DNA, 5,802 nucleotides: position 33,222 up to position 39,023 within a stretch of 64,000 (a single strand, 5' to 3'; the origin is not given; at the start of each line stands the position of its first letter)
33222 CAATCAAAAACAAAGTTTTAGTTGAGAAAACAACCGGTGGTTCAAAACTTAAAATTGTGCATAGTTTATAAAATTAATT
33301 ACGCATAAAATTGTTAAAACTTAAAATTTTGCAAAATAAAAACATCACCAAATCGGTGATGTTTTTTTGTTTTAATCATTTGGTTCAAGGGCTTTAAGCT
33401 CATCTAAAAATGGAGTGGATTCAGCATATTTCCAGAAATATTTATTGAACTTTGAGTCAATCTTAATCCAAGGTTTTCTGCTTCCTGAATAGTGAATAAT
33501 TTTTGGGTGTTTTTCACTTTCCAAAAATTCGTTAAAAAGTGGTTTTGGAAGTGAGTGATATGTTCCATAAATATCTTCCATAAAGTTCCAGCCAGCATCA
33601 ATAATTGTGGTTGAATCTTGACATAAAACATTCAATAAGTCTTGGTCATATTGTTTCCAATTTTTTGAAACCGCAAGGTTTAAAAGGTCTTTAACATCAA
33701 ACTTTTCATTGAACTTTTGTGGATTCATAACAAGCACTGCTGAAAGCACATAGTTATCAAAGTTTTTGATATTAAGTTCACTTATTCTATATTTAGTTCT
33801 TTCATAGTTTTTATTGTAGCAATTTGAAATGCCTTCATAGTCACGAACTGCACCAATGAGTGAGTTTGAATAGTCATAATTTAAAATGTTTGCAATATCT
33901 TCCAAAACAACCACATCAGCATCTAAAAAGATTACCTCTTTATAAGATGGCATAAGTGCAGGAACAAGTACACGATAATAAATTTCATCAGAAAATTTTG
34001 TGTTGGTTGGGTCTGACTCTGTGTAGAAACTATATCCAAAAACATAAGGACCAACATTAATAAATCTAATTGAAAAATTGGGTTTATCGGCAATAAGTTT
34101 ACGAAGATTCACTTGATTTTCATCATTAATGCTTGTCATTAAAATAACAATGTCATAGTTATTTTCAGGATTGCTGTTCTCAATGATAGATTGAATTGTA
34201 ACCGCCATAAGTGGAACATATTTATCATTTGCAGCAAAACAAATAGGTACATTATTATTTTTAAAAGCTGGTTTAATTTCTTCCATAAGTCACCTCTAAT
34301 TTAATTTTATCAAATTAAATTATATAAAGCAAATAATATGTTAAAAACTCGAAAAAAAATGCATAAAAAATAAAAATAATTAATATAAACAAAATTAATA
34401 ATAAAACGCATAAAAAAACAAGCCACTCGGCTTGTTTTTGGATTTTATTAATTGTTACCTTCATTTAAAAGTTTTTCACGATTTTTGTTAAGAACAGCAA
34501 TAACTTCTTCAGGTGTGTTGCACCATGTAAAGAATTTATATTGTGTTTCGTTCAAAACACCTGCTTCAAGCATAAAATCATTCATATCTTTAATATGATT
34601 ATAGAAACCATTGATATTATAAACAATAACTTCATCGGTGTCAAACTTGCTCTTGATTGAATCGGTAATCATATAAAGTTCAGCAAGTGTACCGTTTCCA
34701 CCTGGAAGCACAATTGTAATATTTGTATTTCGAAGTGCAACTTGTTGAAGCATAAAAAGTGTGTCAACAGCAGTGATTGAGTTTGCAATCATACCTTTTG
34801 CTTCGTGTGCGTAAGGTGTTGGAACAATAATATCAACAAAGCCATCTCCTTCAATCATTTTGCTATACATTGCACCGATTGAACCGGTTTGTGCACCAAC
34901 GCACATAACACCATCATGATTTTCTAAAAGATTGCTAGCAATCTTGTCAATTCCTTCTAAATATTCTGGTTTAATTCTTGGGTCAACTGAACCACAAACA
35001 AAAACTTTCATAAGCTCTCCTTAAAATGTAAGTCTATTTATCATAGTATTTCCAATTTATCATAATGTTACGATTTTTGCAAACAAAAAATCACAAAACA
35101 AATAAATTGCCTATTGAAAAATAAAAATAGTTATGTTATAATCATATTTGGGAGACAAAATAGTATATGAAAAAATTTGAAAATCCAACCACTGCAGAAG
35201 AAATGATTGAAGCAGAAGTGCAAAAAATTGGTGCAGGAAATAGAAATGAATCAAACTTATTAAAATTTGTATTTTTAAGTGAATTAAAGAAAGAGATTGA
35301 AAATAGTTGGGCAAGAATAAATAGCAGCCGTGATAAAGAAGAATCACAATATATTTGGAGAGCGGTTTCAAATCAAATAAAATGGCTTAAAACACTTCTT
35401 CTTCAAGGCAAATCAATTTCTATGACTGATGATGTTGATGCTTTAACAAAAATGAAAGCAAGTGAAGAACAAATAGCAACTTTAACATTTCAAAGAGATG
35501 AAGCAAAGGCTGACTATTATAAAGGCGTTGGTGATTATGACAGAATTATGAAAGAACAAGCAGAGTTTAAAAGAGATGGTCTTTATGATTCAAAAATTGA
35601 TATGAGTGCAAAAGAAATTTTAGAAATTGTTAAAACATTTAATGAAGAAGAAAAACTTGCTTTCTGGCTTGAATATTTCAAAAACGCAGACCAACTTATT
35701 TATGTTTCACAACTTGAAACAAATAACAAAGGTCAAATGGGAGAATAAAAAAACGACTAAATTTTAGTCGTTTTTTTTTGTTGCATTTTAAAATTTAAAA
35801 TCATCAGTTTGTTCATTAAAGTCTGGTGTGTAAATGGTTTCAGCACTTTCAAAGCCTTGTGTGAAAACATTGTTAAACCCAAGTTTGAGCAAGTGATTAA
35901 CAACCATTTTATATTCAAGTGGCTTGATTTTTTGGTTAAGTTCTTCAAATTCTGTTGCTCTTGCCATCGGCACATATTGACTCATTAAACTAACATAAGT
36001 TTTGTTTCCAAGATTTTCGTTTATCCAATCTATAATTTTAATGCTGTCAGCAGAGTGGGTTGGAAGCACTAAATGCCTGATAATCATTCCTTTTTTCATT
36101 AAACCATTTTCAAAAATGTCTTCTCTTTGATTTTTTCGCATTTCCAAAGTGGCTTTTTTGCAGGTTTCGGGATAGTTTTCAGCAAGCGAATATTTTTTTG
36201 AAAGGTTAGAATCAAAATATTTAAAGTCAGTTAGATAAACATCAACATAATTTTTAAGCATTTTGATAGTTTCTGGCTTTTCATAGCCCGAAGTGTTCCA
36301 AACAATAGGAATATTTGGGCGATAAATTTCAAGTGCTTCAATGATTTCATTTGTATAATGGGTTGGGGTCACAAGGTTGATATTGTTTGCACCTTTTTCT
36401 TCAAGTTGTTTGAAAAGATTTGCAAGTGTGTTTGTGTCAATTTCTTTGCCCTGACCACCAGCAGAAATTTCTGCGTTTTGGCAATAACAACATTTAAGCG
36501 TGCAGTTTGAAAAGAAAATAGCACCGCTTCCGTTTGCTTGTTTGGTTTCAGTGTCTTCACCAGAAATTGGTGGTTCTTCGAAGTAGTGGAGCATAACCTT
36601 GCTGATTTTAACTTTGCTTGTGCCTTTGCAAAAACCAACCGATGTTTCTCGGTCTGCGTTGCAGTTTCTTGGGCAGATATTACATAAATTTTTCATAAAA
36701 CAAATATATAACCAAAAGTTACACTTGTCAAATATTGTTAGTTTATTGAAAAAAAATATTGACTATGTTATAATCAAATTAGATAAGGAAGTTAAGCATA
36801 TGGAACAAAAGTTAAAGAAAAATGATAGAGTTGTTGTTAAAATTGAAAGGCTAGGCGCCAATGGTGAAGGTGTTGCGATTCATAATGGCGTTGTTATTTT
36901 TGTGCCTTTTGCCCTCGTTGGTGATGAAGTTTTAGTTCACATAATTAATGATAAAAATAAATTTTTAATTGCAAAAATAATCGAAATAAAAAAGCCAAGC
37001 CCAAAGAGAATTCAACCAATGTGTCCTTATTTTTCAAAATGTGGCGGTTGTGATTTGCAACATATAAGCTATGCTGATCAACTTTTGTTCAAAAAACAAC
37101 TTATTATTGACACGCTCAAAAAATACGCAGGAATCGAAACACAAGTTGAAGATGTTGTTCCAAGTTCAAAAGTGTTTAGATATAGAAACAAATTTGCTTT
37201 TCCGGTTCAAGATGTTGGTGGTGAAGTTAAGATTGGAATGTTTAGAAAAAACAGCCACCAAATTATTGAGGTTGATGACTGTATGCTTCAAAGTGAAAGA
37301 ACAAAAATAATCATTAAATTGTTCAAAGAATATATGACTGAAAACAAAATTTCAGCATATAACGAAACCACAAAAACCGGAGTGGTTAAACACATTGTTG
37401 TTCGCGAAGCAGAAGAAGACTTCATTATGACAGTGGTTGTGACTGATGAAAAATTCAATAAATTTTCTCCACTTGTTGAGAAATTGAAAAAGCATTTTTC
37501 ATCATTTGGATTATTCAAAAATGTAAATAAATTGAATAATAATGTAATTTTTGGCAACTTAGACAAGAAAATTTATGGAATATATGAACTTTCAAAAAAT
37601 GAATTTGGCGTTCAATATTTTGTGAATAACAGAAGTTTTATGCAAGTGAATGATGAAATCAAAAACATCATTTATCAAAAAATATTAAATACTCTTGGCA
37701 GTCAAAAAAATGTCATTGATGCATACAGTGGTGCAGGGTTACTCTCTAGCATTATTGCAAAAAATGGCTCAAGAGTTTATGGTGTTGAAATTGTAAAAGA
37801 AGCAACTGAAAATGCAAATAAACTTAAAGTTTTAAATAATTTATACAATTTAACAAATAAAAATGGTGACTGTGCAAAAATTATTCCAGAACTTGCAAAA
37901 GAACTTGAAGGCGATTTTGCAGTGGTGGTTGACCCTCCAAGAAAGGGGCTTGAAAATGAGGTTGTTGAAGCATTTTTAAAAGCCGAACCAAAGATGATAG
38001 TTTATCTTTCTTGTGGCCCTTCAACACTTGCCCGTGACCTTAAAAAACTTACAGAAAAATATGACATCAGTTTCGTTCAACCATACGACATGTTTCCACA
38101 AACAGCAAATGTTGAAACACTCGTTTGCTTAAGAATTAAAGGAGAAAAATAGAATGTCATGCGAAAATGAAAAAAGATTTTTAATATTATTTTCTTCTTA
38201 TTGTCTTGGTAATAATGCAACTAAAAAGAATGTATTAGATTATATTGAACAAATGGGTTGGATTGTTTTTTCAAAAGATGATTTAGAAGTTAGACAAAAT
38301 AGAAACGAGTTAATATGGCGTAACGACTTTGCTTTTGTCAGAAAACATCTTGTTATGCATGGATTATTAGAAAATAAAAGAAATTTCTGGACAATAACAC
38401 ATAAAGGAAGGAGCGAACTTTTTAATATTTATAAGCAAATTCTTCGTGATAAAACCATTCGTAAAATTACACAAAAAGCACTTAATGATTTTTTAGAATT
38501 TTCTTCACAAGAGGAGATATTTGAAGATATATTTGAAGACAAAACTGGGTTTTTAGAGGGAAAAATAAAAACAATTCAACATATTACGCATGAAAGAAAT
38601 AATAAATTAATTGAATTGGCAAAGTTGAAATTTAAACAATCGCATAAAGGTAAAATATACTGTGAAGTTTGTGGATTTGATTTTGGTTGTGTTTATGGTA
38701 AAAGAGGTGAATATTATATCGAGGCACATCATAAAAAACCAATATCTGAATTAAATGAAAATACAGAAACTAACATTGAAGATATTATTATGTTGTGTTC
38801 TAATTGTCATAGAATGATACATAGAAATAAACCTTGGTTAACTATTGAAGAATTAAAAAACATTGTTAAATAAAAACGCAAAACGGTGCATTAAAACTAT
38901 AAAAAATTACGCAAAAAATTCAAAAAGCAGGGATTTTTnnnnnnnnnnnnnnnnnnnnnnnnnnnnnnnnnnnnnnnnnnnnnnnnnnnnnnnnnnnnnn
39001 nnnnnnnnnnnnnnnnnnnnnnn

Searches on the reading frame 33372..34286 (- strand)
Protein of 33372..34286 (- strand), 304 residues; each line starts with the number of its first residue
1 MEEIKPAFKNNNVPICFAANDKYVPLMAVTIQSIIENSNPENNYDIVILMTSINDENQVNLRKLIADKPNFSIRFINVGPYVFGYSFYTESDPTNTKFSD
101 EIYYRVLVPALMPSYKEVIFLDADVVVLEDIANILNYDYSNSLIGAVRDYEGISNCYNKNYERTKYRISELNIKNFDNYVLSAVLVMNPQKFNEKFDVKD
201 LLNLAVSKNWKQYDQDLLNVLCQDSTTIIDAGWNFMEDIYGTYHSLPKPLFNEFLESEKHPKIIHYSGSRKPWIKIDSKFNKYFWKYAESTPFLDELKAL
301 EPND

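Call 22: search_protein_families(library=pfam, proteins=[window:33372-34286:-], max_evalue=0.00001)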
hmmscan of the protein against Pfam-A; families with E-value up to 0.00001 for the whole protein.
window:33372-34286:- (304 aa): 1 family
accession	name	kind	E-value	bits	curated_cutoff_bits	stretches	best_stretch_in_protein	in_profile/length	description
PF01501.26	Glyco_transf_8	-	9.2e-36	124.1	24.3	1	15-275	2-251/253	Glycosyl transferase family 8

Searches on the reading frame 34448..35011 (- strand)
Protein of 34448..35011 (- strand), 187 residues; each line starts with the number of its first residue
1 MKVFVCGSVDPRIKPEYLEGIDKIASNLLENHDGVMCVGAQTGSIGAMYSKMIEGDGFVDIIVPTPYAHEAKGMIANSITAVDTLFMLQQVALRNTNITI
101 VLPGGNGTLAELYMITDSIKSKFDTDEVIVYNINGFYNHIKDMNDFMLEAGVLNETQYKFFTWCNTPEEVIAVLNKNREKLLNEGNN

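Call 92: search_protein_families(library=pfam, proteins=[window:34448-35011:-], max_evalue=0.00001)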
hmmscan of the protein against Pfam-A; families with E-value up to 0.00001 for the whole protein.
window:34448-35011:- (187 aa): 1 family
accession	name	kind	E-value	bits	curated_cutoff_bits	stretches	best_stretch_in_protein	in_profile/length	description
PF03641.19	Lysine_decarbox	-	8.4e-14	52.3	27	1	58-172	15-129/131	Possible lysine decarboxylase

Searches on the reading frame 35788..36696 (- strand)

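Call 92: search_protein_families(library=pfam, proteins=[window:35788-36696:-], max_evalue=0.00001)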
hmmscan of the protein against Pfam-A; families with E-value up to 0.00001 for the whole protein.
window:35788-36696:- (302 aa): 2 families
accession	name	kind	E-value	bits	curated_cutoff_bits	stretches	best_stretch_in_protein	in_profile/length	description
PF04055.27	Radical_SAM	-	3.2e-12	47.4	29.5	1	60-223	2-164/166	Radical SAM superfamily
PF13353.11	Fer4_12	-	1.1e-07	32.7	22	1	59-163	9-120/137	4Fe-4S single cluster domain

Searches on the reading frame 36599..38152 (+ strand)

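Call 92: search_protein_families(library=pfam, proteins=[window:36599-38152:+], max_evalue=0.00001)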
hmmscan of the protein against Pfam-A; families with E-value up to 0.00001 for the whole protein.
window:36599-38152:+ (517 aa): 3 families
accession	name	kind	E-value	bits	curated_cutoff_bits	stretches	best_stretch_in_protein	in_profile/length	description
PF05958.17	tRNA_U5-meth_tr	-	2.9e-18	66.5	23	1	441-512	286-355/357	tRNA (Uracil-5-)-methyltransferase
PF01938.26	TRAM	-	4.7e-09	36.4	21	1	76-127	6-60/61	TRAM domain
PF13847.12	Methyltransf_31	-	1.4e-06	28.5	27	0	368-442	3-77/145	Methyltransferase domain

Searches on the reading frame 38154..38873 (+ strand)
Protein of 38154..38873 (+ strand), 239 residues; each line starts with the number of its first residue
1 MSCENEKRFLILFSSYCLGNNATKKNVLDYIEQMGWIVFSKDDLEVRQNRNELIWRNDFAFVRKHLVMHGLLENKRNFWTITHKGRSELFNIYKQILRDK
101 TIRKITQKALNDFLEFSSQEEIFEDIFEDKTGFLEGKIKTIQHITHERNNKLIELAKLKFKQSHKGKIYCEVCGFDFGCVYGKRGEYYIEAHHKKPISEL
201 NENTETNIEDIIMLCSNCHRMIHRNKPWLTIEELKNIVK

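Call 92: search_protein_families(library=pfam, proteins=[window:38154-38873:+], max_evalue=0.00001)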
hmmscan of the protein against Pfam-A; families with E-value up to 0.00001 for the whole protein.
window:38154-38873:+ (239 aa): 2 families
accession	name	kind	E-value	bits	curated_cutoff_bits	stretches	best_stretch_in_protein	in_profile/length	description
PF01844.29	HNH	-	4.7e-08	33.5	21.4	1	170-224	1-46/47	HNH endonuclease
PF14338.12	Mrr_N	-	1.3e-07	32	29.5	1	23-88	19-84/87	Mrr N-terminal domain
